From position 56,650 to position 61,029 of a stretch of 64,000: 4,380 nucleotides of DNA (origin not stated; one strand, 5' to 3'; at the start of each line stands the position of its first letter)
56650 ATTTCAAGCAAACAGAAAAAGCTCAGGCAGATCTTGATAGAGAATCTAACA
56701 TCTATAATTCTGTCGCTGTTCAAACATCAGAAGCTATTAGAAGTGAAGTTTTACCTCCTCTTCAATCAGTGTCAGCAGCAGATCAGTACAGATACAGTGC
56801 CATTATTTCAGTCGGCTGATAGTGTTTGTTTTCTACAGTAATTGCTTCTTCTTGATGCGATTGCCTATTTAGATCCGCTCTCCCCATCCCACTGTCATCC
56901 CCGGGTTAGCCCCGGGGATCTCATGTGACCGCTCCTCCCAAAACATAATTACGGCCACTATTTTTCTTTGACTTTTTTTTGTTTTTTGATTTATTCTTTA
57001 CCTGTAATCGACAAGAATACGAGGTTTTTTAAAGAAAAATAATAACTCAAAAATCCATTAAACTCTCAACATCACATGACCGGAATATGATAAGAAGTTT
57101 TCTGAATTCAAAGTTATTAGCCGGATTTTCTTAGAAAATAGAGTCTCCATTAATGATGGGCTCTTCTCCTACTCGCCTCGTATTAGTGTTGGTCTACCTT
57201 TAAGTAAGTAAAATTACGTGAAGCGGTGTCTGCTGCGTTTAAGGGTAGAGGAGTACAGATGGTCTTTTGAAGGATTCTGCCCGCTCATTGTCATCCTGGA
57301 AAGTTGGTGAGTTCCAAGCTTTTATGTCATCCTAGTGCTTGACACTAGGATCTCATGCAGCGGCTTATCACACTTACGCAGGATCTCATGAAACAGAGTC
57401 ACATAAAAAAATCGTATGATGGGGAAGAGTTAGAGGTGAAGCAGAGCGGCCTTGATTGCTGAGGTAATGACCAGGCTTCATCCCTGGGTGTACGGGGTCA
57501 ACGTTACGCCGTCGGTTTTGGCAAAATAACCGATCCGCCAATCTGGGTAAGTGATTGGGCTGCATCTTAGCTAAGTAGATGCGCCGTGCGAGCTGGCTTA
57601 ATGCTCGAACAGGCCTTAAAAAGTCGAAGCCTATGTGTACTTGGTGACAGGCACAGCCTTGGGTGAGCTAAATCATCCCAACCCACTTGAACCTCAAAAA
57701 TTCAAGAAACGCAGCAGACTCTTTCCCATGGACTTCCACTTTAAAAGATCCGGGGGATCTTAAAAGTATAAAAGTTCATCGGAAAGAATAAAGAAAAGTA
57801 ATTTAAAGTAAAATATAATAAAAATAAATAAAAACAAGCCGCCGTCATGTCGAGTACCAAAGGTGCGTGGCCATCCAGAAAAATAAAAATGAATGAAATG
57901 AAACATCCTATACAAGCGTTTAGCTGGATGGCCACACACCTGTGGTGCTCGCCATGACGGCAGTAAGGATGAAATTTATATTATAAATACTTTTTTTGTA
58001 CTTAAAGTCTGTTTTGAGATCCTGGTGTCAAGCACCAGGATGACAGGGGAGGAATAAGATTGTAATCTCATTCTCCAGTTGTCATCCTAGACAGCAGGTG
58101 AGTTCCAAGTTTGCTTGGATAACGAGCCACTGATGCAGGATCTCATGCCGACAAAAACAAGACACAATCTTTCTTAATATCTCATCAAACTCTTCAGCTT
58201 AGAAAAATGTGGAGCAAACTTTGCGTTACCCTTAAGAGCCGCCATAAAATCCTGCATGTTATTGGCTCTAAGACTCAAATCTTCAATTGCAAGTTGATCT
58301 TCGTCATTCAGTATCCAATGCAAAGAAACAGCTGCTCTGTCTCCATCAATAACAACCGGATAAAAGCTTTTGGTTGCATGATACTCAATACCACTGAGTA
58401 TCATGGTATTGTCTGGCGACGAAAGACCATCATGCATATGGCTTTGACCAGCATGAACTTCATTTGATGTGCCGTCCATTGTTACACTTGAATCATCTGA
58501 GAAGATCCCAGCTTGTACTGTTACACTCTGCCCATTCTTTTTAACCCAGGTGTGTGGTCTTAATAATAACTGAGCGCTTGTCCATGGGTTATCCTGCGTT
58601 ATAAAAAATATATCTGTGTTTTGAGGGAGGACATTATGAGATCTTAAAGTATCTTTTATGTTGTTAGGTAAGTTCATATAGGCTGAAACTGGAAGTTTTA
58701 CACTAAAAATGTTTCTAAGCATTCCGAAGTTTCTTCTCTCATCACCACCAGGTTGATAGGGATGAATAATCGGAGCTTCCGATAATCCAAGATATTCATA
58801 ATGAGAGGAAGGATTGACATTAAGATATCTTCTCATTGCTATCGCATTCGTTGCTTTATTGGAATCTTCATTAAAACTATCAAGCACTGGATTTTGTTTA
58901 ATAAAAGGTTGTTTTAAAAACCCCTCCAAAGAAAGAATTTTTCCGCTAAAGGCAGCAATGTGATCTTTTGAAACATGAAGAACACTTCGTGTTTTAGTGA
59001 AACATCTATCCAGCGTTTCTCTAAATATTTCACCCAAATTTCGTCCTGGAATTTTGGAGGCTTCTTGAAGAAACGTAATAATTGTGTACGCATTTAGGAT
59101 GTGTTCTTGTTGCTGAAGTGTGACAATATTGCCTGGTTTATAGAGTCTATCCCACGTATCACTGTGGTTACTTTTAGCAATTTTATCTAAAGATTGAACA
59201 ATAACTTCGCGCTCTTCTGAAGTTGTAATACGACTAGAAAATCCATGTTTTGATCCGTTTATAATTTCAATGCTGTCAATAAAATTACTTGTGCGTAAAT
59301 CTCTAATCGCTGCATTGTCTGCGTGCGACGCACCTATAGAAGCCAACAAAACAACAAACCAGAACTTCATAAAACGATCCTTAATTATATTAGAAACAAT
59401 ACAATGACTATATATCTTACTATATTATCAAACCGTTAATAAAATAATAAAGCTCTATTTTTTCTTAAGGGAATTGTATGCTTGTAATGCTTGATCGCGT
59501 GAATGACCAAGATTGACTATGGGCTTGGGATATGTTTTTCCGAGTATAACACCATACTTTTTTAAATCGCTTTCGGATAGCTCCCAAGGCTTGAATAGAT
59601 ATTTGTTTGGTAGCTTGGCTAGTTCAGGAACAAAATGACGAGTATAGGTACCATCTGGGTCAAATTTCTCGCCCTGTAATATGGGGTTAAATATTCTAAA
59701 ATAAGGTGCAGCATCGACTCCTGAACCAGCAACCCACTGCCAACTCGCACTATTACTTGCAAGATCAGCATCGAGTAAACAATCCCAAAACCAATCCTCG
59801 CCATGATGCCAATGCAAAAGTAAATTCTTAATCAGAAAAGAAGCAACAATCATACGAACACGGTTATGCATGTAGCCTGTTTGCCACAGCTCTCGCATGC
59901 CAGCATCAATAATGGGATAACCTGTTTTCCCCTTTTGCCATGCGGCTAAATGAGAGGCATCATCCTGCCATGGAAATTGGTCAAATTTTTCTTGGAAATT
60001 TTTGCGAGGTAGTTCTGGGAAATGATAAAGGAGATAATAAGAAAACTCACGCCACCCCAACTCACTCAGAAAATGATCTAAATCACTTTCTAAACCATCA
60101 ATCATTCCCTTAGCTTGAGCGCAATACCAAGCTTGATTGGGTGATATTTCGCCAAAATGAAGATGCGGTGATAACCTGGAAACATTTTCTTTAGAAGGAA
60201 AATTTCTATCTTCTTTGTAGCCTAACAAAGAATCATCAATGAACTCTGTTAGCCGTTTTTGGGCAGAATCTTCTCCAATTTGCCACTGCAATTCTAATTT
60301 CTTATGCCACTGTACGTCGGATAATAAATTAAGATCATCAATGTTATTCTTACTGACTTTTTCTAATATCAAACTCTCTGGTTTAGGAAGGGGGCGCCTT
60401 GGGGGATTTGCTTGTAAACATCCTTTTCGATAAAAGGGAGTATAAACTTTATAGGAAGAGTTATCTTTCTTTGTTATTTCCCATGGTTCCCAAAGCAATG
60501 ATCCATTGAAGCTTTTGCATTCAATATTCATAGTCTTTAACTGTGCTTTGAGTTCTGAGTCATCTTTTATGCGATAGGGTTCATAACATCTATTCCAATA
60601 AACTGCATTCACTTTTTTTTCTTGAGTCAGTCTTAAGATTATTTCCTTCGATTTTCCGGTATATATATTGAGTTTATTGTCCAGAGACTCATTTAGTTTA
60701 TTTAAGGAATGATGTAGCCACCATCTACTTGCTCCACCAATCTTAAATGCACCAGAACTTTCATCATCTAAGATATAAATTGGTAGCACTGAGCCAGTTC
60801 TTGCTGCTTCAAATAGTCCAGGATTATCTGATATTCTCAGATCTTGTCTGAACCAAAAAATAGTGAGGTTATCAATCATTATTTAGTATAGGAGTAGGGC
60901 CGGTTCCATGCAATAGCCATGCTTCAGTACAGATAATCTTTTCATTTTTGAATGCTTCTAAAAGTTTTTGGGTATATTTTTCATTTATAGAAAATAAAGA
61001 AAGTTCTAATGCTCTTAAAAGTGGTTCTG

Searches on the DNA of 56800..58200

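Call 92: search_rna_families(source=window, start=56800, end=58200, threshold=evalue, max_evalue=1)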
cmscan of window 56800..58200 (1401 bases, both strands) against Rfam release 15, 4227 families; matches with E-value up to 1: 8.
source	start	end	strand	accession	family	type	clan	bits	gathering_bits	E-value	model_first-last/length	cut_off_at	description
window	57839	57963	+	RF04128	MIR8562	Gene; miRNA;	-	34.8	211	0.00031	1-242/242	no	MIR8562 microRNA precursor family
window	57815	57962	-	RF01581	RUF6-5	Gene; sRNA;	-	33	70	0.00028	1-156/156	no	Plasmodium RNA of unknown function RUF6-5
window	57846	57956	+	RF01941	MIR1223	Gene; miRNA;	-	32.3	77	2.6e-05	1-102/102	no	MIR1223 microRNA precursor family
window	57846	57956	-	RF01941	MIR1223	Gene; miRNA;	-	27.6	77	0.00069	1-102/102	no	MIR1223 microRNA precursor family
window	57839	57965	+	RF03826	MIR825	Gene; miRNA;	-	21.6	160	0.54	23-132/146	no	MIR825 microRNA precursor family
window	57869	57933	+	RF00376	HIV_GSL3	Cis-reg;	-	21.5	42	0.58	1-84/84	no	HIV gag stem loop 3 (GSL3)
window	57859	57943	-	RF01036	mir-567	Gene; miRNA;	-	20.7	90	0.53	1-70/70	no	mir-567 microRNA precursor family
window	57717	57790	-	RF03452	mir-3121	Gene; miRNA;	-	18.5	108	0.81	1-77/77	no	mir-3121 microRNA precursor family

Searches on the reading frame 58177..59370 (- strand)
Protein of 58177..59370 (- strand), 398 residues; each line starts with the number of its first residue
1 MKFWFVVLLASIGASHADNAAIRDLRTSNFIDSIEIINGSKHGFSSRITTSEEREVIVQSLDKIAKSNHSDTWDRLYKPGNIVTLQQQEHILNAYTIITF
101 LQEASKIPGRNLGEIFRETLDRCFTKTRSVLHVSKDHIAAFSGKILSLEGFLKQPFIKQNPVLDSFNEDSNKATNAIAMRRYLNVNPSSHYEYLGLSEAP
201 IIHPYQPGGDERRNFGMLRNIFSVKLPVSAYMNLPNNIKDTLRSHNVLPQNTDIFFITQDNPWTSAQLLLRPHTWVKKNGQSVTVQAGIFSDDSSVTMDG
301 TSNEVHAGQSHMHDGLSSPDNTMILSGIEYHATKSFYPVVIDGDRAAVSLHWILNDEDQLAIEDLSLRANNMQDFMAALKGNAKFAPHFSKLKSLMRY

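Call 69: search_protein_families(library=pfam, proteins=[window:58177-59370:-], max_evalue=0.0001)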
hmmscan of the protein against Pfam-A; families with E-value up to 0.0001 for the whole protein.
window:58177-59370:- (398 aa): 0 families

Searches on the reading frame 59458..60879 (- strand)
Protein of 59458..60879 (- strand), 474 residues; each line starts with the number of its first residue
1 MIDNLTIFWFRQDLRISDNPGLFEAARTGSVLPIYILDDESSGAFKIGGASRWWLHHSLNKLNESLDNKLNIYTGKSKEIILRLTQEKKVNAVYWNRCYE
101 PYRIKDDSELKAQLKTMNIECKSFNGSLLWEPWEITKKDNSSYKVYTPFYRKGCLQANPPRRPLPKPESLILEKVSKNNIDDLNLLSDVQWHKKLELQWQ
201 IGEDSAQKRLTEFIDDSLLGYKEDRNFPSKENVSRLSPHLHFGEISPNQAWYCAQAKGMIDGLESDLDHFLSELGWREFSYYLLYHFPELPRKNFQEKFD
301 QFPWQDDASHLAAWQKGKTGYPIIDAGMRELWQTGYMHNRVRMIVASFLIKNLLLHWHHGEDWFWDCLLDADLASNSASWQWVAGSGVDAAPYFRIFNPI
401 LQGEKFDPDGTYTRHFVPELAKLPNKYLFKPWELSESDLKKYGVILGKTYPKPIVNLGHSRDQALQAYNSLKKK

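Call 69: search_protein_families(library=pfam, proteins=[window:59458-60879:-], max_evalue=0.0001)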
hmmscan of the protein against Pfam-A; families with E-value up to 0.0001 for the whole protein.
window:59458-60879:- (474 aa): 2 families
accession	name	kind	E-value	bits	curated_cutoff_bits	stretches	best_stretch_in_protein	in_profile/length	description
PF03441.19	FAD_binding_7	-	1.2e-90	302.8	27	1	270-469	1-202/203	FAD binding domain of DNA photolyase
PF00875.24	DNA_photolyase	-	1.7e-45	155.4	26.6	1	7-167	2-163/164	DNA photolyase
